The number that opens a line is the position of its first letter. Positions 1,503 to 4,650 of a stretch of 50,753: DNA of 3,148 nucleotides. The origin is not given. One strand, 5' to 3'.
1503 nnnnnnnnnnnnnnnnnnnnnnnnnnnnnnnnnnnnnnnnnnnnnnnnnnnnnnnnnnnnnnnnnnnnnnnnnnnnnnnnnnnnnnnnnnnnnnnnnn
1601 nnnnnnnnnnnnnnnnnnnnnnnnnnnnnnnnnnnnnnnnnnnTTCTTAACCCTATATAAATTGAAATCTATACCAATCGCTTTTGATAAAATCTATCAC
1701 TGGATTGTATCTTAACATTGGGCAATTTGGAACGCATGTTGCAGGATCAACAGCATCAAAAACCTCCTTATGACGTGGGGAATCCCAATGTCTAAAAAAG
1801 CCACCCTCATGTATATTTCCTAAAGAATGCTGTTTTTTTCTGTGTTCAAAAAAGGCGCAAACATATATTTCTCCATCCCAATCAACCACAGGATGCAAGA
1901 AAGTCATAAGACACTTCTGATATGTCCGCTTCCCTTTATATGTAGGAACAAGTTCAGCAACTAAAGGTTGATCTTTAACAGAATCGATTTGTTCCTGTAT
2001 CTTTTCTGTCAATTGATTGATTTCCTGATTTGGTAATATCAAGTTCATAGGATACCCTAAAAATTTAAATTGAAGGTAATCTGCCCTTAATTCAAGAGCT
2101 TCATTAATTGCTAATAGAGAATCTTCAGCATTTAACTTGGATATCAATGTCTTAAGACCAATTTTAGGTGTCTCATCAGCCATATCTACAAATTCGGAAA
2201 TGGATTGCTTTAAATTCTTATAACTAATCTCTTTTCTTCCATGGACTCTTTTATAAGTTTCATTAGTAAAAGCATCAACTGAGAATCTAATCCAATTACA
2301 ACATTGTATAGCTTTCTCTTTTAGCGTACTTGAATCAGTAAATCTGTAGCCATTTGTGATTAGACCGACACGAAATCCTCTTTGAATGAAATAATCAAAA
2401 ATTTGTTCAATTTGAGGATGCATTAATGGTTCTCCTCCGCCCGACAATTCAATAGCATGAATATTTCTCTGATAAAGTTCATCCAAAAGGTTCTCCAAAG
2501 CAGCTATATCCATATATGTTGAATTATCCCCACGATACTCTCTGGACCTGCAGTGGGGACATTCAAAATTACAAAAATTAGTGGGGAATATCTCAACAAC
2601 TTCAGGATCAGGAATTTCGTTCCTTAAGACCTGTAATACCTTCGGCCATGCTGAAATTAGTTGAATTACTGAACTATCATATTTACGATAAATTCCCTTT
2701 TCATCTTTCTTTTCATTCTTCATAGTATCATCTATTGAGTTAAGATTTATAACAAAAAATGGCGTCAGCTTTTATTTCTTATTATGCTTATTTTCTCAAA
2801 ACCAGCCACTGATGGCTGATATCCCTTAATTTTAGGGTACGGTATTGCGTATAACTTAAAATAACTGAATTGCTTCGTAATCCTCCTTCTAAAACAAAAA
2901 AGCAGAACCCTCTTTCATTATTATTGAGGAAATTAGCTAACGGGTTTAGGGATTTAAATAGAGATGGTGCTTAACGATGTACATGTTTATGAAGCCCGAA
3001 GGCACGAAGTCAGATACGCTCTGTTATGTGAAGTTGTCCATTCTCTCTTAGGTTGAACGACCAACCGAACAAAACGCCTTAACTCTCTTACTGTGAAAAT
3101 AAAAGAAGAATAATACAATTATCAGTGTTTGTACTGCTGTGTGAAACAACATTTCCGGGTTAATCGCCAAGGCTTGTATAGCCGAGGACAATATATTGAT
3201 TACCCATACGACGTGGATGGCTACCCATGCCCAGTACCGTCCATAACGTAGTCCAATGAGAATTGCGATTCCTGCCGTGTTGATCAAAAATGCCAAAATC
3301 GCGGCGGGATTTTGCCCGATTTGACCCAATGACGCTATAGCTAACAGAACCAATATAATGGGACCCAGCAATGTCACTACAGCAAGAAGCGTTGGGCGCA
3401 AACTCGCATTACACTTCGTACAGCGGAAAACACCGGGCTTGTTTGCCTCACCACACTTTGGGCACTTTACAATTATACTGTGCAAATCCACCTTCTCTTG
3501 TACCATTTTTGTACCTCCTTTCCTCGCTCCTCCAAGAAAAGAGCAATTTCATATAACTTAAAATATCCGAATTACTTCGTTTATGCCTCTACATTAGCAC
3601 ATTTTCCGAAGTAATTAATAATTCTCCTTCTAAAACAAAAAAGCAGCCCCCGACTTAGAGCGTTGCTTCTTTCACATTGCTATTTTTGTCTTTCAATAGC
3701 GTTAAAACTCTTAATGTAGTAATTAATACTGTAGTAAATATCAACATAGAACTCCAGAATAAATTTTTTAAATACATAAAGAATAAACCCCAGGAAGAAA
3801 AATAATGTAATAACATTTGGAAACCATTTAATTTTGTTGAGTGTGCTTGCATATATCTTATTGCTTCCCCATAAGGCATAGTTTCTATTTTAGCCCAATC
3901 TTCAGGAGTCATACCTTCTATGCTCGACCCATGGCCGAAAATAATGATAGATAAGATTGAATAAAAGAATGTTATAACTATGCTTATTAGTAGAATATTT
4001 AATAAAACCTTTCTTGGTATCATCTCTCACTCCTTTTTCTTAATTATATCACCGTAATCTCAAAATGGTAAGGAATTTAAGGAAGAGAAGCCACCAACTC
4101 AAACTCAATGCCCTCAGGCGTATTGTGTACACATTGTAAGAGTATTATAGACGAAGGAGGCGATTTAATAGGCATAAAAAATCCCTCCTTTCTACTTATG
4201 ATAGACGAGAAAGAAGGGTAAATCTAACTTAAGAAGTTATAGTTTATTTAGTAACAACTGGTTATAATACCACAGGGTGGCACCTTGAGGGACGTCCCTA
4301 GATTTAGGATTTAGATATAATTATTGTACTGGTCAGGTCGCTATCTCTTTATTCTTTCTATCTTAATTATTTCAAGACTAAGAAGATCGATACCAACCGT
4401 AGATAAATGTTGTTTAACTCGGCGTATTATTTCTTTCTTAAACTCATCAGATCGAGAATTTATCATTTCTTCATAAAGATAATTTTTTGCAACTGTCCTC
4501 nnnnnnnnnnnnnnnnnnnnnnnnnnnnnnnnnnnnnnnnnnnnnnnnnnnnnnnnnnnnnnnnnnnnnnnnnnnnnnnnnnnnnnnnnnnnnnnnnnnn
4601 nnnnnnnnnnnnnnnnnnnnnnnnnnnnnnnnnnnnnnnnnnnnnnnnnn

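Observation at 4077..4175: Unannotated 32-codon ORF with a near-consensus SD inside the island; its SD can be sequestered by its own codons 5-7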

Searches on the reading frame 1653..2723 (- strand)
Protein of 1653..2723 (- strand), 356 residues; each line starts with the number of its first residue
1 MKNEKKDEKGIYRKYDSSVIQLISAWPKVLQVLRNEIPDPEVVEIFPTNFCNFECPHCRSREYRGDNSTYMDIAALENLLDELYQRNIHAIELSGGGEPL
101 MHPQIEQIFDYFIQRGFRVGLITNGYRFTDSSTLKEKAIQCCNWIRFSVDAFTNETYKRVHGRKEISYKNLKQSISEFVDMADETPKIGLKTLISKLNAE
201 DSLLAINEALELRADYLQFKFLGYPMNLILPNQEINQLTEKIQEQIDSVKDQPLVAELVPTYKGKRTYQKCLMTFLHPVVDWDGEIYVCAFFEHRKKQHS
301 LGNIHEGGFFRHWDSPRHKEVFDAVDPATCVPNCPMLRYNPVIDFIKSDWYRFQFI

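Call 9: search_protein_families(library=pfam, proteins=[window:1653-2723:-], max_evalue=0.01)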
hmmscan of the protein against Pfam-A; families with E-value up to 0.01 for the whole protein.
window:1653-2723:- (356 aa): 4 families
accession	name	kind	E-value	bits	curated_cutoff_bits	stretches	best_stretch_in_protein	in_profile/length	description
PF04055.27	Radical_SAM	-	4.3e-17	63.2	29.5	1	46-178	2-136/166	Radical SAM superfamily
PF13186.11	SPASM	-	7.9e-07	29.7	21.5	1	271-334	1-66/67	Iron-sulfur cluster-binding domain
PF13353.11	Fer4_12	-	3.7e-06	27.7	22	1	50-155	14-119/137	4Fe-4S single cluster domain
PF01591.24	6PF2K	-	0.0073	16.1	27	0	125-211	20-106/223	6-phosphofructo-2-kinase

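Call 18: search_protein_families(library=ncbifam, proteins=[window:1653-2723:-], max_evalue=0.01)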
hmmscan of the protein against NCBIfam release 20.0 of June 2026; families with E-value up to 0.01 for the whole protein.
window:1653-2723:- (356 aa): 58 families (the best 25 are shown)
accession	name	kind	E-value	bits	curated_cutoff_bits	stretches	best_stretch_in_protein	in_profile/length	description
TIGR04317.1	W_rSAM_matur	equivalog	9.5e-28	97.3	380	1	43-303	6-269/349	tungsten cofactor oxidoreductase radical SAM maturase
NF038283.1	viperin_w_prok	equivalog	8.8e-20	71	180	1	42-210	3-178/281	viperin family antiviral radical SAM protein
TIGR03962.1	mycofact_rSAM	equivalog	2.3e-15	56.6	265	1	48-319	19-289/339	mycofactocin radical SAM maturase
TIGR04426.1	rSAM_desII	equivalog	2.4e-15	56.2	450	1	9-185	82-259/468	dTDP-4-amino-4,6-dideoxy-D-glucose ammonia-lyase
TIGR04546.1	rSAM_ahbC_deAc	equivalog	2.4e-14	53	650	1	42-202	40-193/390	12,18-didecarboxysiroheme deacetylase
NF012164.0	AlbA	equivalog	3.4e-13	48.8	850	1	34-328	106-392/442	subtilosin maturase AlbA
TIGR04051.1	rSAM_NirJ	equivalog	8.6e-13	48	515.45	1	50-209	11-165/354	heme d1 biosynthesis radical SAM protein NirJ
TIGR04054.1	rSAM_NirJ1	equivalog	1.1e-12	47.3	650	1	42-201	37-189/387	putative heme d1 biosynthesis radical SAM protein NirJ1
NF050035.1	rSAM_WgK_link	exception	1.5e-12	47.2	650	1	34-216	2-178/367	radical SAM/SPASM peptide maturase WgkB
TIGR02666.1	moaA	equivalog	3.8e-12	45.8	284.05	1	48-182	17-154/336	GTP 3',8-cyclase MoaA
TIGR04250.1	SCM_rSAM_ScmE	equivalog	9.9e-12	44.4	400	1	40-165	2-126/358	SynChlorMet cassette radical SAM/SPASM protein ScmE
TIGR04251.1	SCM_rSAM_ScmF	equivalog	1.6e-11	44.2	400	1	46-195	9-157/353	SynChlorMet cassette radical SAM/SPASM protein ScmF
TIGR02495.1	NrdG2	equivalog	2.5e-11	43.3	131.15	1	50-211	25-181/193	anaerobic ribonucleoside-triphosphate reductase activating protein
TIGR04311.1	rSAM_Geo_metal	subfamily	2.9e-11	43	400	1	44-196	6-161/423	radical SAM/SPASM family putative metalloenzyme maturase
TIGR04303.1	GeoRSP_rSAM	equivalog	3.3e-11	43.4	400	1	48-220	12-175/325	GeoRSP system radical SAM/SPASM protein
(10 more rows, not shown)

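Call 19: find_related_loci(query=window:1653-2723:-, collection=genome_contigs, flank=6000)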
Query window:1653-2723:- (356 aa) in genome_contigs; peptide patterns used: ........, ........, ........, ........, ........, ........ (x = any residue, [..] = any of these).
186 stretches matched a pattern; 7 encode a relative of the query (tblastn E <= 1e-3); 7 distinct loci.
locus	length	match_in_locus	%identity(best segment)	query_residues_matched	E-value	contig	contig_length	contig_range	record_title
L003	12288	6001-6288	30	27-125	1e-8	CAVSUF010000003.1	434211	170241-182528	MAG: uncultured Actinomycetota bacterium isolate MFD02671.bin.2.19 genome assembly, contig: contig_13846, whole genome s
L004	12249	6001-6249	33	40-125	2e-7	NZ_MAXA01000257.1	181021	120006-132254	Parafrankia soli strain NRRL B-16219 contig_7, whole genome shotgun sequence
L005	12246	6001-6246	34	40-124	3e-7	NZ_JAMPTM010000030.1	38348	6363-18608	Frankia gtarii strain Agncl-4 NODE_30_length_38348_cov_24.0033, whole genome shotgun sequence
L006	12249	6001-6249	31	40-125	5e-7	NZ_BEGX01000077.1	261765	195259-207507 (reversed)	Pseudonocardia sp. N23, whole genome shotgun sequence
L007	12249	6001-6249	31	40-125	1e-6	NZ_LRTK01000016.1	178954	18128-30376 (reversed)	Frankia sp. EI5c UG55_1016, whole genome shotgun sequence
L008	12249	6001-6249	31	40-125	8e-7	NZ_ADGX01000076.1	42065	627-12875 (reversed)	Parafrankia sp. EUN1f ctg00345, whole genome shotgun sequence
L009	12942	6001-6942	21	40-330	2e-5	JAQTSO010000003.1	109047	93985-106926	MAG: Endomicrobiaceae bacterium isolate STB_19 NODE_410_length_109047_cov_7.855518_Sandtown_B, whole genome shotgun sequ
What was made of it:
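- Tried and rejected: The genome_contigs scan with the rSAM found only distant generic rSAMs (call 19).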

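Call 20: find_homologous_proteins(query=window:1653-2723:-, max_evalue=1e-20)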
Query window:1653-2723:- (356 aa): 114 proteins with E <= 1e-20 among 1892 candidates.
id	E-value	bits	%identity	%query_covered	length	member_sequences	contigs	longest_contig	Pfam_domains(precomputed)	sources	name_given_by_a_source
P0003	3.0e-247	838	100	100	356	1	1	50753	PF13186.12,PF04055.28,PF13353.12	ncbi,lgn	-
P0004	4.3e-212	722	84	100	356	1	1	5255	PF13186.12,PF04055.28,PF13353.12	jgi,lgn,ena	-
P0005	2.3e-187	641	76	100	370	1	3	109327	PF13186.12,PF04055.28,PF13353.12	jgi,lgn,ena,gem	-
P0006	3.3e-164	564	66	100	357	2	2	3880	PF13186.12,PF04055.28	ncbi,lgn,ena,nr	ncbi:MAG: radical SAM protein [Nanoarchaeota archaeon]|nr:radical SAM protein [Nanoarchaeota archaeo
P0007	1.1e-161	556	67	100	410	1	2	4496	PF13186.12,PF04055.28,PF13353.12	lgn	-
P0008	2.4e-161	555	66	100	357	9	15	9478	PF13186.12,PF04055.28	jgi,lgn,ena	-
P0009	7.1e-153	527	70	87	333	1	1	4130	PF13186.12,PF04055.28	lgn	-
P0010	3.7e-148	512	61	100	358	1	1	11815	PF13186.12,PF04055.28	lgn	-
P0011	1.3e-146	506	59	100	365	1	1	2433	PF04055.28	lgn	-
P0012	2.9e-138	479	58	99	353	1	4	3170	PF13186.12,PF04055.28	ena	-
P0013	3.1e-133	462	56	97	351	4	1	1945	PF13186.12,PF04055.28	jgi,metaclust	metaclust:\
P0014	1.9e-132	460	56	97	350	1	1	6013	PF13186.12,PF04055.28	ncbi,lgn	-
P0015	4.9e-131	455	56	96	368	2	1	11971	PF13186.12,PF04055.28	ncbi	-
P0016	7.6e-131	455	54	97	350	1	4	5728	PF04055.28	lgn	-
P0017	9.8e-131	454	55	96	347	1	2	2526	PF13186.12,PF04055.28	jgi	-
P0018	1.6e-130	454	55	96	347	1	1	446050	PF13186.12,PF04055.28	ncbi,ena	-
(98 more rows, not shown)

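Call 21: find_encoding_contigs(protein=P0004, flank=8000, max_places=3)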
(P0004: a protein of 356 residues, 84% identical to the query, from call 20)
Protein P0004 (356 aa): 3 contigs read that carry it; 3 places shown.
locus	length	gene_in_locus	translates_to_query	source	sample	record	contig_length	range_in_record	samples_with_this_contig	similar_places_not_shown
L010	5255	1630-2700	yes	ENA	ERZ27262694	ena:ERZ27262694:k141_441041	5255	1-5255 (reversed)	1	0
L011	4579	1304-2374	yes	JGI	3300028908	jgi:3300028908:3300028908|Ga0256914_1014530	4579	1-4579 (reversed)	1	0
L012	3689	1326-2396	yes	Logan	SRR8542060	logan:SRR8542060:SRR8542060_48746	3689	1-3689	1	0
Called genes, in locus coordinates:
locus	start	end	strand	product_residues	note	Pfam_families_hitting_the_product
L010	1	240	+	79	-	?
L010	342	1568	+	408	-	PF14022:DUF4238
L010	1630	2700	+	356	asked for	PF04055:Radical_SAM, PF13353:Fer4_12 (faint), PF13186:SPASM (weak)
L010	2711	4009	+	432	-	PF04055:Radical_SAM, PF13186:SPASM (weak)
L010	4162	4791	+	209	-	-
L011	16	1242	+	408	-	PF14022:DUF4238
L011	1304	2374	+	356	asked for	PF04055:Radical_SAM, PF13353:Fer4_12 (faint), PF13186:SPASM (weak)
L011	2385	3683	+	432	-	PF04055:Radical_SAM, PF13186:SPASM (weak)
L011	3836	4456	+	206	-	-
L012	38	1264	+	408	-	PF14022:DUF4238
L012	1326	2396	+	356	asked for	PF04055:Radical_SAM, PF13353:Fer4_12 (faint), PF13186:SPASM (weak)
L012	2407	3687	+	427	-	?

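Call 22: find_encoding_contigs(protein=P0005, flank=8000, max_places=3)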
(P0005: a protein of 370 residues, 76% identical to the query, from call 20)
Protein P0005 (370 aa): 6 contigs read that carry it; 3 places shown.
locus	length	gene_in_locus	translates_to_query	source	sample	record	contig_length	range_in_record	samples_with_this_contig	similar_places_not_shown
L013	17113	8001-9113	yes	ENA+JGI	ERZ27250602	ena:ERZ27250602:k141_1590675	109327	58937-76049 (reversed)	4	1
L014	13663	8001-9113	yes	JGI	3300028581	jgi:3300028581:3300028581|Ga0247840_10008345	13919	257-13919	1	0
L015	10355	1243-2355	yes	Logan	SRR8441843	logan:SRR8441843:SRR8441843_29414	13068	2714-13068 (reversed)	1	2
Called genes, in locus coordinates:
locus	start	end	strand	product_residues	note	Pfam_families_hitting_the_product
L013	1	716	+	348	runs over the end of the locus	PF13513:HEAT_EZ (faint), PF03130:HEAT_PBS (faint), PF00514:Arm (faint), PF02985:HEAT (faint), PF13646:HEAT_2 (weak), PF25786:HEAT_GCN1_C (faint), PF13646:HEAT_2, PF13646:HEAT_2, +3 more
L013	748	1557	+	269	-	-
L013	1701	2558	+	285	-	-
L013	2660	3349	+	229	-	PF13513:HEAT_EZ (faint), PF03130:HEAT_PBS (faint), PF00514:Arm (faint), PF02985:HEAT (faint), PF25767:ARM_TBCD_2nd (faint), PF12717:Cnd1 (faint), PF13646:HEAT_2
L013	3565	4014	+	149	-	-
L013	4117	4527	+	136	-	-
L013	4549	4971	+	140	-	-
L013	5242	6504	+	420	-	PF13513:HEAT_EZ (faint), PF13646:HEAT_2 (weak), PF03130:HEAT_PBS (faint), PF02985:HEAT (faint), PF12717:Cnd1 (faint), PF13646:HEAT_2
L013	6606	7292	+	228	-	-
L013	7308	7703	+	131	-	-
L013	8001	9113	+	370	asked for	PF13353:Fer4_12 (weak), PF04055:Radical_SAM, PF13186:SPASM (faint)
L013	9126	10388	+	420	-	PF04055:Radical_SAM, PF13186:SPASM (weak)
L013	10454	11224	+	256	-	PF00149:Metallophos, PF14582:Metallophos_3 (weak)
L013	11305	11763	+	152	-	-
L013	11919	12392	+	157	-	-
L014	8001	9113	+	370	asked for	PF13353:Fer4_12 (weak), PF04055:Radical_SAM, PF13186:SPASM (faint)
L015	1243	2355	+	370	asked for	PF13353:Fer4_12 (weak), PF04055:Radical_SAM, PF13186:SPASM (faint)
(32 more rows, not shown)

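Call 39: find_encoding_contigs(protein=P0008, flank=5000, max_places=3)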
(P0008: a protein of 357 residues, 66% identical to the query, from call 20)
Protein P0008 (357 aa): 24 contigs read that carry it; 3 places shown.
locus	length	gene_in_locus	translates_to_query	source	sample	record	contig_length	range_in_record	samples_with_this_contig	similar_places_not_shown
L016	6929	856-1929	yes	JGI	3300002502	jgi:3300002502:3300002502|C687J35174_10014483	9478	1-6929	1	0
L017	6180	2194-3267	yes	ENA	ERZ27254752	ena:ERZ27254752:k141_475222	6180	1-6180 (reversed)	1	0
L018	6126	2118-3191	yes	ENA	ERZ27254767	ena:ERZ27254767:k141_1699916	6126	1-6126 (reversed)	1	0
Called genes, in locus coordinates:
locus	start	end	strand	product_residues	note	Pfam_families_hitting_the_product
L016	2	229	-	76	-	?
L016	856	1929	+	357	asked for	PF04055:Radical_SAM, PF13186:SPASM (weak)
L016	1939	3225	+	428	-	PF04055:Radical_SAM, PF13186:SPASM (faint)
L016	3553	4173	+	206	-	-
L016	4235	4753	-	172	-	PF05168:HEPN (weak)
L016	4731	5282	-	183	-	-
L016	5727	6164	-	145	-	-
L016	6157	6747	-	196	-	-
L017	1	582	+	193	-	?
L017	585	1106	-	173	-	PF05168:HEPN (weak)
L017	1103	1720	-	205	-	PF01909:NTP_transf_2, PF18765:Polbeta (weak)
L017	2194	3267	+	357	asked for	PF04055:Radical_SAM, PF13186:SPASM (weak)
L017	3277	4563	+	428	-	PF04055:Radical_SAM, PF13186:SPASM (faint)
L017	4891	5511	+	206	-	-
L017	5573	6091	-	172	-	PF05168:HEPN (weak)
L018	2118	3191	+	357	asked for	PF04055:Radical_SAM, PF13186:SPASM (weak)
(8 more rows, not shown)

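Call 40: find_encoding_contigs(protein=P0010, flank=5000, max_places=2)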
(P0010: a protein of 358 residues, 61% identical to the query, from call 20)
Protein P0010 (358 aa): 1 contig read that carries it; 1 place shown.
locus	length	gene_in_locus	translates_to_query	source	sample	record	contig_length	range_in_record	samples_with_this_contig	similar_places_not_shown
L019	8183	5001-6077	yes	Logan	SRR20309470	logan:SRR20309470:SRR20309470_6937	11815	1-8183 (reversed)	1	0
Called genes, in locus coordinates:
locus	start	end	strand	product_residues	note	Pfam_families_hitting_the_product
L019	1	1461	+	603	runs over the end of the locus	PF02310:B12-binding (faint)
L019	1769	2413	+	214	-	-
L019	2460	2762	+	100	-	-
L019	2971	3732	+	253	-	-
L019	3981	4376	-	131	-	-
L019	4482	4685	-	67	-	-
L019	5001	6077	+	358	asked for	PF04055:Radical_SAM, PF13186:SPASM (weak)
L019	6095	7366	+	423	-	PF04055:Radical_SAM, PF13186:SPASM (weak)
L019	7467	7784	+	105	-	-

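Call 41: find_encoding_contigs(protein=P0018, flank=5000, max_places=2)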
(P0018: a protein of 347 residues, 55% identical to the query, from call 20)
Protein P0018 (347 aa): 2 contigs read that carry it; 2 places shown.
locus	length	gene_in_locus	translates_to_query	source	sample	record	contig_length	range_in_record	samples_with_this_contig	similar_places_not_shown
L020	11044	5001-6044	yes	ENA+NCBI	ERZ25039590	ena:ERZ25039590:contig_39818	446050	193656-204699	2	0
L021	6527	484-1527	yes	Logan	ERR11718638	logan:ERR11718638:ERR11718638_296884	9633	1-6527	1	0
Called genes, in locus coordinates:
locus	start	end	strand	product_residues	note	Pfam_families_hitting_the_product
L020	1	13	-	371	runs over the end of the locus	-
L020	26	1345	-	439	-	-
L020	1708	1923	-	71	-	PF11535:Calci_bind_CcbP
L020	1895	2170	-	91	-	-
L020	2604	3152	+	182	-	-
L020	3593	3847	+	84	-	PF04255:DUF433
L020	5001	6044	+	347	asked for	PF04055:Radical_SAM, PF13186:SPASM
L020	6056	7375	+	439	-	PF04055:Radical_SAM, PF13186:SPASM (weak)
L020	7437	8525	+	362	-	PF08867:FRG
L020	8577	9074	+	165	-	-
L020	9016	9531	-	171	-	PF22022:Phage_int_M (faint), PF00589:Phage_integrase (weak)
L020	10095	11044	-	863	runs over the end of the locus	PF12965:DUF3854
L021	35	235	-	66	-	-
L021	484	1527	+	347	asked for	PF04055:Radical_SAM, PF13186:SPASM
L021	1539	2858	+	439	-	PF04055:Radical_SAM, PF13186:SPASM (weak)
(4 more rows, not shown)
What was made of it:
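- Its neighbours differ in every locus examined (DUF4238, HEPN/NTase, integrase/FRG and others; calls 21, 22, 39-41).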

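Call 42: search_protein_families(library=padloc, proteins=[window:1653-2723:-], max_evalue=0.01)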
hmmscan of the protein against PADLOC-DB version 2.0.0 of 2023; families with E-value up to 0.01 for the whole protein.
window:1653-2723:- (356 aa): 3 families
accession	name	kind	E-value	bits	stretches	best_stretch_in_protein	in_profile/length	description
PDLC02903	pVip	-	1.6e-23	81.5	1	43-220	2-172/257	Viperins not associated with kinases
PDLC02904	pVip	-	7e-21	72.9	1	47-210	9-165/262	Viperins associated with kinases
PDLC02905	pVip-kinase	-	2.8e-05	21.5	1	95-205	239-348/474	Viperin-kinase fusion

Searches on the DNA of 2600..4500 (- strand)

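Call 27: search_rna_families(source=window, start=2600, end=4500, threshold=evalue, max_evalue=10)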
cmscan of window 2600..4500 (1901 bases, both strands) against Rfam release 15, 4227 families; matches with E-value up to 10: 7.
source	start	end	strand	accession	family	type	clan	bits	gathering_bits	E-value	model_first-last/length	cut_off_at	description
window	2689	2776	-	RF01603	snoR29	Gene; snRNA; snoRNA; CD-box;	-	21.6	50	7.8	1-84/84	no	small nucleolar RNA snoR29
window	3634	3741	-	RF04182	GibS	Gene; sRNA;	-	20.6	115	6.1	1-142/142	no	GibS sRNA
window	4413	4484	-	RF00526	snoMe28S-U3344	Gene; snRNA; snoRNA; CD-box;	-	18.7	50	6.8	1-83/83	no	Small nucleolar RNA Me28S-U3344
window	2626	2720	-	RF00348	snoR9_plant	Gene; snRNA; snoRNA; CD-box;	-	18.6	43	9.6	1-129/129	no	Small nucleolar RNA snoR9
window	4107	4179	+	RF01556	TB9Cs3H2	Gene; snRNA; snoRNA; HACA-box;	-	15.5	50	7.1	1-63/63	no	Trypanosomatid snoRNA TB9Cs3H2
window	4342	4400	-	RF03036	osmY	Gene; sRNA;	-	13.5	46.9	7.9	1-72/72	no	osmY RNA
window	3636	3723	-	RF01472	rli40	Gene; sRNA;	-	12.4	100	4.3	1-263/263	no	Listeria sRNA rli40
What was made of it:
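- On Known structured RNA family (Rfam): Nothing credible appears at E<=10 in 2600-4500 (call 27).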

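Call 56: search_dna_similar(query=window:4024-4340:-, collection=phages, mode=distant, max_evalue=0.01, max_rows=10)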
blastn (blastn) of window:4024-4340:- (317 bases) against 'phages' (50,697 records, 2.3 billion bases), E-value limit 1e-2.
No match.

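Call 57: search_dna_similar(query=window:4024-4340:-, collection=plasmids, mode=distant, max_evalue=0.01, max_rows=10)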
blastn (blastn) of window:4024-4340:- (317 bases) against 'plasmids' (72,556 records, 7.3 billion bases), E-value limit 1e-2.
No match.
